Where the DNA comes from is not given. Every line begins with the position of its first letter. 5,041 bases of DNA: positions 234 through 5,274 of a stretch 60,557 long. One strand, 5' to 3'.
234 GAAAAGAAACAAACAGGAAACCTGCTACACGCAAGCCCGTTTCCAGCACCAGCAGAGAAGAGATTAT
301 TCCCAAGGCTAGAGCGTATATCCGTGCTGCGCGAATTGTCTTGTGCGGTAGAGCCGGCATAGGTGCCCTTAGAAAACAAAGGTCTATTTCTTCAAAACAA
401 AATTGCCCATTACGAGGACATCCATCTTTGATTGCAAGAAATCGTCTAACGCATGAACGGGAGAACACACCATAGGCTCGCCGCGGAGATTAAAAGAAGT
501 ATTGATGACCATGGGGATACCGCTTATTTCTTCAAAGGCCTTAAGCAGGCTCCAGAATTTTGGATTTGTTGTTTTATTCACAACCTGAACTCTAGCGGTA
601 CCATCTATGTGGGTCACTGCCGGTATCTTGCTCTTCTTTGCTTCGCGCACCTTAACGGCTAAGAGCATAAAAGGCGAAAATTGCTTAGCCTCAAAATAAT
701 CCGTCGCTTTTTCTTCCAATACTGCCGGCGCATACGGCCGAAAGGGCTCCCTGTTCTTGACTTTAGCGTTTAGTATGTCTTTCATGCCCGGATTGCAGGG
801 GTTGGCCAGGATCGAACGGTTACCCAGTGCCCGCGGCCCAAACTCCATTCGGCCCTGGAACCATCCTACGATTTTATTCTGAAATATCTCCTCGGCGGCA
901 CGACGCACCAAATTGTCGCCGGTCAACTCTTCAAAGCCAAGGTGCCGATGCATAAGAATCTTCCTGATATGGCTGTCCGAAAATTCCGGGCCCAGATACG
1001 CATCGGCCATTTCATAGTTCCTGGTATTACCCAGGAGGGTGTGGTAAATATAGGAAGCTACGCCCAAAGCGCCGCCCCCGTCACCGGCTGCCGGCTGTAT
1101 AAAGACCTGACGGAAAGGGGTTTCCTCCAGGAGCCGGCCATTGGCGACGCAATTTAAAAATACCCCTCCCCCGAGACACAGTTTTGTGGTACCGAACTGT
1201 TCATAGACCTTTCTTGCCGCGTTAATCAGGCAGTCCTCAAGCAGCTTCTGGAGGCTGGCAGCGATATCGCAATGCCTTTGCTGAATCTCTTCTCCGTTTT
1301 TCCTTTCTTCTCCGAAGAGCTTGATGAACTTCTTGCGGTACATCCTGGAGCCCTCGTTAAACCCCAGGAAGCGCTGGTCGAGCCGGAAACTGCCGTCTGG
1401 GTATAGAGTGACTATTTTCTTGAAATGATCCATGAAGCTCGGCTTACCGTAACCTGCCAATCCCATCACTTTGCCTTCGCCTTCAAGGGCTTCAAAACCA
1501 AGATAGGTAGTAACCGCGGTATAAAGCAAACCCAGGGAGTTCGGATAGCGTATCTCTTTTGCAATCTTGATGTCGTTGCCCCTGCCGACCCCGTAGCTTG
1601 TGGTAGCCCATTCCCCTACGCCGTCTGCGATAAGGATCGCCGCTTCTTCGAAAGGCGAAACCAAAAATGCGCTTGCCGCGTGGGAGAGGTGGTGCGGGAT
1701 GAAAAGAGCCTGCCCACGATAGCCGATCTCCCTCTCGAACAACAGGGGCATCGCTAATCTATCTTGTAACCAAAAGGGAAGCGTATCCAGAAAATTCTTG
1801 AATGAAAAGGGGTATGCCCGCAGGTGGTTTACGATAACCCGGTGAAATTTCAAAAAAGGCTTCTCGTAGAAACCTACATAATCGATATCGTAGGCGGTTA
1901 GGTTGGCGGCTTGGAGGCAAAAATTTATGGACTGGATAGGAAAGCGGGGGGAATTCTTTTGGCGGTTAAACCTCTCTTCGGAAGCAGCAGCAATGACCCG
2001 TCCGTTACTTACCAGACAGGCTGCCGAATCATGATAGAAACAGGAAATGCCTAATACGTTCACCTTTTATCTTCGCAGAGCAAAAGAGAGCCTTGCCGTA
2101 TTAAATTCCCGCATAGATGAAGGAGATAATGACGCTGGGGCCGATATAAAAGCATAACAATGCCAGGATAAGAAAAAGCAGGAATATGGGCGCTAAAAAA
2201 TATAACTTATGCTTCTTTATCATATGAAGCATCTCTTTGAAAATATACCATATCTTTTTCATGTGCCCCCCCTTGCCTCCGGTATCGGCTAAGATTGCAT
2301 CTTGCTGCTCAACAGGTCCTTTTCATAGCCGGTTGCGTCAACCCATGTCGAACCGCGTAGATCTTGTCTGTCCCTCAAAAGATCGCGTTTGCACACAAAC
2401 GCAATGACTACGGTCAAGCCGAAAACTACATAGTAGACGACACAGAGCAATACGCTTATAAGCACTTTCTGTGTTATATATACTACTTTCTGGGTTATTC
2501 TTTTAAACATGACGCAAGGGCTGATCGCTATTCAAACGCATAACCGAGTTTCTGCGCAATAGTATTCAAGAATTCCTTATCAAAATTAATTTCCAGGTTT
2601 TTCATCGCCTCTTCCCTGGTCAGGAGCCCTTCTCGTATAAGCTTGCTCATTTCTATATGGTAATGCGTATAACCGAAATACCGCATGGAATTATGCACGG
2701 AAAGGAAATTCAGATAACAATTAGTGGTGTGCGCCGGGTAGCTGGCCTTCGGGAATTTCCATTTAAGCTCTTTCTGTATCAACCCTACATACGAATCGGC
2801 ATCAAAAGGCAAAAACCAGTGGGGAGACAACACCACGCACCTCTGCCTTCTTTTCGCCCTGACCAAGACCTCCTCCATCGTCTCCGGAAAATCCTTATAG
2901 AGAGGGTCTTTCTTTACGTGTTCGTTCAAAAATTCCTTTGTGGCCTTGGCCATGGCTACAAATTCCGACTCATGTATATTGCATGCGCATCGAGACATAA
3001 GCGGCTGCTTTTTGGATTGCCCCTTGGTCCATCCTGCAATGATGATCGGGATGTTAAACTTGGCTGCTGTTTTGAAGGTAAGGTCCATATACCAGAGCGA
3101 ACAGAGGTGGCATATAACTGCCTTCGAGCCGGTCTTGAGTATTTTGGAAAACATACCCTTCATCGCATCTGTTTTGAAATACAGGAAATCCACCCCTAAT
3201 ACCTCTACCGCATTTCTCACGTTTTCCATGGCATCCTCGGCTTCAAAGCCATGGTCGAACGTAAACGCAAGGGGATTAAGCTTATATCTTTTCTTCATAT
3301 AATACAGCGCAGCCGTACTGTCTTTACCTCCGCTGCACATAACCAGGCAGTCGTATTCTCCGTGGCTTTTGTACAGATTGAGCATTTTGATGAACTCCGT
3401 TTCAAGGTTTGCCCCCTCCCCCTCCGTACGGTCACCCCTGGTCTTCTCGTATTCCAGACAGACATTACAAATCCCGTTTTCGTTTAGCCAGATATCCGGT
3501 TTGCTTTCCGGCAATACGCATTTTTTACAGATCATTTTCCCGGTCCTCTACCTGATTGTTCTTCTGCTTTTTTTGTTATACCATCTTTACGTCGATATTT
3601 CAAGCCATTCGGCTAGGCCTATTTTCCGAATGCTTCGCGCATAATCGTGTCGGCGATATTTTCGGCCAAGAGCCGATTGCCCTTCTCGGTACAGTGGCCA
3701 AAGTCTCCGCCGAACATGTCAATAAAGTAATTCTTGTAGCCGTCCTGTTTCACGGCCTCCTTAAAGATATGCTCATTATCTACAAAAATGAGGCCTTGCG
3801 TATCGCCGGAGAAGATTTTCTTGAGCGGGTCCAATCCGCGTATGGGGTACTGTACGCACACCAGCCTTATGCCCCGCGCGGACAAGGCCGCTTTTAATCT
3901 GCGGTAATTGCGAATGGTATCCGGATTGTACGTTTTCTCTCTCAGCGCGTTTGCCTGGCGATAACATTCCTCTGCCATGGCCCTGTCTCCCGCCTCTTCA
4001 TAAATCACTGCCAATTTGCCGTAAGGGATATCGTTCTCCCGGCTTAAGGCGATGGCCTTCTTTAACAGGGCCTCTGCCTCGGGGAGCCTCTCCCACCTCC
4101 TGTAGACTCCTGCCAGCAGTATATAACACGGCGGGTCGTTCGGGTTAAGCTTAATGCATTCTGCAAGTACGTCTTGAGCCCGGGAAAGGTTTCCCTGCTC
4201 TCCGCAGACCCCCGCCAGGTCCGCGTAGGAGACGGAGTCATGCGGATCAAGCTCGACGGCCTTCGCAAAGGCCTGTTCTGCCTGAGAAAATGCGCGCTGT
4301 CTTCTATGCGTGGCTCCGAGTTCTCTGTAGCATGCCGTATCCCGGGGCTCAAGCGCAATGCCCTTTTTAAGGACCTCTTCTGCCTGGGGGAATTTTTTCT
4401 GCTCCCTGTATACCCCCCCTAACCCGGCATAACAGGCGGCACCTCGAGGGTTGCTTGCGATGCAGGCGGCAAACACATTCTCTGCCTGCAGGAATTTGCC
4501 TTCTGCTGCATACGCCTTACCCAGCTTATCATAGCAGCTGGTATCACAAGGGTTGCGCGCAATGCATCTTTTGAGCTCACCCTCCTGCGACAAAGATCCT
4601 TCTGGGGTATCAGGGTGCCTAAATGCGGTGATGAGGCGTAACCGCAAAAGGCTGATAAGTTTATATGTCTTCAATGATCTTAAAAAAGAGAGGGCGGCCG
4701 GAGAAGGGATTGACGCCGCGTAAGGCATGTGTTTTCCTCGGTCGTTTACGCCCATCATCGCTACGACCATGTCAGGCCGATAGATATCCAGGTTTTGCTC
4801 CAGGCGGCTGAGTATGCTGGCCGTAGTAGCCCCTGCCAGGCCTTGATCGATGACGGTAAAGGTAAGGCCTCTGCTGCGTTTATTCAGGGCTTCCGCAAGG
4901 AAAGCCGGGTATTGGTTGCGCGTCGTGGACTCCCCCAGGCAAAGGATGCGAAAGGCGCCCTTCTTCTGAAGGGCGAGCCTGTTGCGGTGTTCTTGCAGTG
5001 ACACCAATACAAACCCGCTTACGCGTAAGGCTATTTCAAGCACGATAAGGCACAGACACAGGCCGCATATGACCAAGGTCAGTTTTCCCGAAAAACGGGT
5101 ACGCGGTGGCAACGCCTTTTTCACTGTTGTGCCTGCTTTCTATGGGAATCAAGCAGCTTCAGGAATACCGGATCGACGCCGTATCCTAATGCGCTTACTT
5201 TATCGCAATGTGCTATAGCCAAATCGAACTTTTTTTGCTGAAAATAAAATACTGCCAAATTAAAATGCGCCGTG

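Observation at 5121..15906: Array of four bacterial TMTC-like (GT-C + TPR) glycosyltransferase paralogs: a candidate multi-enzyme periplasmic protein glycosylation system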

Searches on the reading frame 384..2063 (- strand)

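Call 58: search_protein_families(library=ncbifam, proteins=[window:384-2063:-], max_evalue=0.00001)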
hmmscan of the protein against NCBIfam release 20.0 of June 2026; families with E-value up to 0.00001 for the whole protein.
window:384-2063:- (559 aa): 1 family
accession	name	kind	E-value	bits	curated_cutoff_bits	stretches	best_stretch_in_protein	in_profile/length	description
NF041651.1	nodul_NodU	equivalog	6.7e-50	170.4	1000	1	1-530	1-528/556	nodulation protein NodU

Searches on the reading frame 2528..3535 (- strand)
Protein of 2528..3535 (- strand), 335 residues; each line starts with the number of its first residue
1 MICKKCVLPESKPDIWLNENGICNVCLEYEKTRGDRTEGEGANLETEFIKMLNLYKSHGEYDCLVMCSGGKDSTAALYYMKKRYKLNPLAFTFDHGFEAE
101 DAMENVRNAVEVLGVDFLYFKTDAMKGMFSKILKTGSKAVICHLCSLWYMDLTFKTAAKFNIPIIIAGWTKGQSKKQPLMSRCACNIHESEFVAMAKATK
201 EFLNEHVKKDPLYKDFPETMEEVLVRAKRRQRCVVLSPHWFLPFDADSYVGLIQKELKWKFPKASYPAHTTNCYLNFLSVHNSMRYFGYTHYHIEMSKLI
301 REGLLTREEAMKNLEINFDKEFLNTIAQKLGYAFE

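Call 58: search_protein_families(library=ncbifam, proteins=[window:2528-3535:-], max_evalue=0.00001)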
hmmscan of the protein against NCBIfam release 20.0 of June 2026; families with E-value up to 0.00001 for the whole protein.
window:2528-3535:- (335 aa): 2 families
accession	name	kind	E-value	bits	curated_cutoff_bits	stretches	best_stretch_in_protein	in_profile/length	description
TIGR03573.1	WbuX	subfamily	8.1e-49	166.9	203.2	1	2-328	3-326/344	N-acetyl sugar amidotransferase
TIGR00364.1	TIGR00364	equivalog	7.2e-06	25.7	150.3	0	63-140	1-77/201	7-cyano-7-deazaguanine synthase QueC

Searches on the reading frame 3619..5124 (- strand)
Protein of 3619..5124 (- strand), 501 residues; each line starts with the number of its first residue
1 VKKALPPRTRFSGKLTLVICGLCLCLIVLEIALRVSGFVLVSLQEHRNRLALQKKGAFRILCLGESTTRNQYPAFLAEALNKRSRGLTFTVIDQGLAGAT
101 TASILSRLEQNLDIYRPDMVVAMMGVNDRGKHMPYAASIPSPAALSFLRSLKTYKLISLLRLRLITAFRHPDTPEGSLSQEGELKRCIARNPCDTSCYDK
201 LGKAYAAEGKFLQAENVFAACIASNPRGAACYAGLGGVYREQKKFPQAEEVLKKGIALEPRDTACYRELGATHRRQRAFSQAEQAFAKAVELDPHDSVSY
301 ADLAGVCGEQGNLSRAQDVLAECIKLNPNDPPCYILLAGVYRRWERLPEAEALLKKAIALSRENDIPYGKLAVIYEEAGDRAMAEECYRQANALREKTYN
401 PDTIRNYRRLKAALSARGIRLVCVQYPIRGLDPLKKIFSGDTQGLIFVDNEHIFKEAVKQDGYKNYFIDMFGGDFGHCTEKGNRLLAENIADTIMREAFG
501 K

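Call 4: search_protein_families(library=pfam, proteins=[window:3619-5124:-], max_evalue=0.01)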
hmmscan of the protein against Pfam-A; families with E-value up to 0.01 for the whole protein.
window:3619-5124:- (501 aa): 25 families
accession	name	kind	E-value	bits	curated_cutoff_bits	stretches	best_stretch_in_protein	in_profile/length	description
PF13431.12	TPR_17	-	1.2e-21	75.5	24.4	1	286-317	2-33/34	Tetratricopeptide repeat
PF07719.23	TPR_2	-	3e-21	74.2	27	1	265-296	3-34/34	Tetratricopeptide repeat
PF13181.12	TPR_8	-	6.9e-21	73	25.7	1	368-397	4-33/34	Tetratricopeptide repeat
PF13424.12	TPR_12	-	6.7e-20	71.5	30.1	4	200-258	8-74/77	Tetratricopeptide repeat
PF14559.12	TPR_19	-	1e-19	71.1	25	2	276-338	4-66/68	Tetratricopeptide repeat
PF00515.34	TPR_1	-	2.9e-19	68.4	27.8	2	266-296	4-34/34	Tetratricopeptide repeat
PF13374.12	TPR_10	-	1.5e-17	63.4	27.5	1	369-402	6-39/42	Tetratricopeptide repeat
PF13428.12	TPR_14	-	1.6e-16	59.6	23.5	2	300-338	4-42/44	Tetratricopeptide repeat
PF13176.12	TPR_7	-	3e-13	49.1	27.9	0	370-395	4-29/36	Tetratricopeptide repeat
PF13432.12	TPR_16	-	1.7e-11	44.8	32.7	2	201-256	3-58/65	Tetratricopeptide repeat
PF23914.1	TPR_CcmH_CycH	-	8.3e-11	42.4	42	1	256-365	43-155/158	Cytochrome c-type biogenesis protein H TPR domain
PF13472.12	Lipase_GDSL_2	-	2.2e-08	35.2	32.9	1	63-139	2-85/178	GDSL-like Lipase/Acylhydrolase family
PF12895.13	ANAPC3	-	5e-08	33.6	27.2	1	276-357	2-82/82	Anaphase-promoting complex, cyclosome, subunit 3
PF13371.12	TPR_9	-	6.7e-08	32.9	35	1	237-298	3-64/73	Tetratricopeptide repeat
PF13414.12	TPR_11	-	3.4e-07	30.3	26.8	0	238-274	3-39/42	TPR repeat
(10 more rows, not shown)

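Call 5: search_protein_families(library=ncbifam, proteins=[window:3619-5124:-], max_evalue=0.01)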
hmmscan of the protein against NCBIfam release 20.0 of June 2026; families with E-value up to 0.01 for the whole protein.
window:3619-5124:- (501 aa): 26 families (the best 25 are shown)
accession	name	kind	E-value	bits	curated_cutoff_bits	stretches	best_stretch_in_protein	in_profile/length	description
TIGR02917.1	PEP_TPR_lipo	equivalog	1.1e-18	66.5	312.2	2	242-397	444-599/899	XrtA/PEP-CTERM system TPR-repeat protein PrsT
TIGR02521.1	type_IV_pilW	equivalog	4.2e-18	65.8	154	2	183-327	53-199/234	type IV pilus biogenesis/stability protein PilW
NF040959.1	MamA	equivalog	5.5e-17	61.9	200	2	184-304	60-180/204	magnetosome protein MamA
TIGR00540.1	TPR_hemY_coli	hypoth_equivalog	2.6e-12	46.2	142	2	324-391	319-385/385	heme biosynthesis-associated TPR protein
TIGR02552.1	LcrH_SycD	equivalog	6e-11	42.2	104.8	2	275-365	30-120/136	SycD/LcrH family type III secretion system chaperone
NF033920.0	C39_PA2778_fam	equivalog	1.3e-09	37.9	150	0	184-260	179-255/255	PA2778 family cysteine peptidase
TIGR00990.1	3a0801s09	subfamily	8.9e-09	34.5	757.25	1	250-392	319-460/615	mitochondrial import receptor subunit TOM70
TIGR03939.1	PGA_TPR_OMP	equivalog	1.7e-08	33.2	366.65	1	204-298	404-498/800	poly-beta-1,6 N-acetyl-D-glucosamine export porin PgaA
NF047371.1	FlcA_CTERM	equivalog_domain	2.8e-07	29.4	300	1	241-344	134-238/646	periplasmic flagellar collar protein FlcA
NF008757.0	PRK11788.1-5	equivalog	1e-06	28.2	363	1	200-363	112-281/388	lipopolysaccharide assembly protein LapB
NF007302.0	PRK09782.1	equivalog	2.5e-06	25.8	1223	1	244-359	594-708/990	phage receptor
NF008520.0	PRK11447.1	equivalog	8.1e-06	23.9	858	0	203-343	277-431/1157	cellulose synthase complex outer membrane protein BcsC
NF053607.1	CHU_0125_OmpA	equivalog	8.4e-06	24.6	620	0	310-406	32-125/639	CHU_0125 family OmpA-like outer membrane integrity protein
NF033758.1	gliding_GltE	equivalog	2.1e-05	23.7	225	1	188-394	113-319/411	adventurous gliding motility TPR repeat lipoprotein GltE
NF009037.0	PRK12370.1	equivalog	4.9e-05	21.9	589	0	213-329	279-404/553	HilA/EilA family virulence transcriptional regulator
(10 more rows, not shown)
